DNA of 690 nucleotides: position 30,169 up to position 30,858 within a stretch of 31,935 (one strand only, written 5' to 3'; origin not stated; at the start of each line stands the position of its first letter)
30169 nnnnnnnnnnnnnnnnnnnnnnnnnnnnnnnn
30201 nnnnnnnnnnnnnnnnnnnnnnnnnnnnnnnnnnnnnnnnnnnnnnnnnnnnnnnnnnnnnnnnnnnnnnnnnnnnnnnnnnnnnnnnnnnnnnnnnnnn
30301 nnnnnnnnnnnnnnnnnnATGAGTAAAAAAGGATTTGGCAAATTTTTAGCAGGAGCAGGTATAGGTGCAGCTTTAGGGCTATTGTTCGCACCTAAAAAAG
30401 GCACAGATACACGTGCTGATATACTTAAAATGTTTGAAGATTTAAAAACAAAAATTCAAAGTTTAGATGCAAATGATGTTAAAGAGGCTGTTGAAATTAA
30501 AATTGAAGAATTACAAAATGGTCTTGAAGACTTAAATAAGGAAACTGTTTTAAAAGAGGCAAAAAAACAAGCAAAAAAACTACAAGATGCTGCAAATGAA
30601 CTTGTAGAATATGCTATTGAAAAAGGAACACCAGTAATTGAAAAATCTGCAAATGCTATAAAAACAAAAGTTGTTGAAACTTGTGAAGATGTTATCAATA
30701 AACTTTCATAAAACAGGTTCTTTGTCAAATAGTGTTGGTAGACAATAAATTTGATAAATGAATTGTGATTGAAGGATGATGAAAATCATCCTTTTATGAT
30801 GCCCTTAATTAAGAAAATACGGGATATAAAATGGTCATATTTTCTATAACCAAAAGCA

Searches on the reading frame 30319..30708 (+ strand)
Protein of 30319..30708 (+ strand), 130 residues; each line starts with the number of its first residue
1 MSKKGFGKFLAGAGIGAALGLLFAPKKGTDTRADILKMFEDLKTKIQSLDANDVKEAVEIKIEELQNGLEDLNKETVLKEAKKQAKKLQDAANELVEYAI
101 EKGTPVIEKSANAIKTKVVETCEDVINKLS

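Call 3: search_protein_families(library=pfam, proteins=[window:30319-30708:+], max_evalue=1)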
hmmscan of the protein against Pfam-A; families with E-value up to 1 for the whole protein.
window:30319-30708:+ (130 aa): 10 families
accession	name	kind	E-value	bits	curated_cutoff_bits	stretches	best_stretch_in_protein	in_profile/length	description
PF12732.12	YtxH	-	1.2e-19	70.9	37.5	2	7-67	2-68/71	YtxH-like protein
PF06188.17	HrpE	-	0.0043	17.4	23.5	1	45-116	6-78/191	HrpE/YscL/FliH and V-type ATPase subunit E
PF05757.16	PsbQ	-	0.016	15.7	26.9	1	38-91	113-165/204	Oxygen evolving enhancer protein 3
PF23706.1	Rv1893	-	0.037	14.3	27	1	86-127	6-47/72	Rv1893-like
PF25322.2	RBD_SIN1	-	0.044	14.2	27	1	57-102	4-49/75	SIN1 Ras-binding domain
PF18314.6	FAS_I_H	-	0.061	13.5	23.3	1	31-116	78-162/203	Fatty acid synthase type I helical domain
PF00210.30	Ferritin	-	0.095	13.1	24.5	1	34-120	43-127/142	Ferritin-like domain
PF02334.22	RTP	-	0.2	12.6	26.7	1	61-128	44-107/113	Replication terminator protein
PF15141.11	UQCC3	-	0.31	11.5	33.6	1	11-40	16-43/87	Ubiquinol-cytochrome-c reductase complex assembly factor 3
PF10279.14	Latarcin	-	0.75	10.5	25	0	63-92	7-37/64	Latarcin precursor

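Call 4: search_protein_families(library=ncbifam, proteins=[window:30319-30708:+], max_evalue=1)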
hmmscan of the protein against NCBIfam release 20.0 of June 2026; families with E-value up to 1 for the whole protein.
window:30319-30708:+ (130 aa): 7 families
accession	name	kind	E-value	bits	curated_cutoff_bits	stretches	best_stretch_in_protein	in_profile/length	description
TIGR04527.1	mycoplas_twoTM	subfamily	0.0015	18.3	125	1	36-127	88-171/248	MG_279/MG_280 family protein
NF041669.1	GvpT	domain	0.0059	17.1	80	1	10-88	6-81/123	GvpT/GvpP family gas vesicle accessory protein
NF004326.0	PRK05720.1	subfamily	0.0072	15.1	271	1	14-112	59-156/358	s-methyl-5-thioribose-1-phosphate isomerase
NF005639.0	PRK07400.1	equivalog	0.034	13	460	1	4-97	208-301/318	30S ribosomal protein S1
NF003256.0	PRK04214.1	equivalog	0.1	11.5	500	1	33-93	295-355/412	ribonuclease BN/unknown domain fusion protein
NF041416.1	halo_CC_star_2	equivalog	0.17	12.4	140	1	34-102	34-102/113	halo-CC-star protein HcsL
NF033930.1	pneumo_PspA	exception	0.92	8.1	850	0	43-121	276-353/659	pneumococcal surface protein A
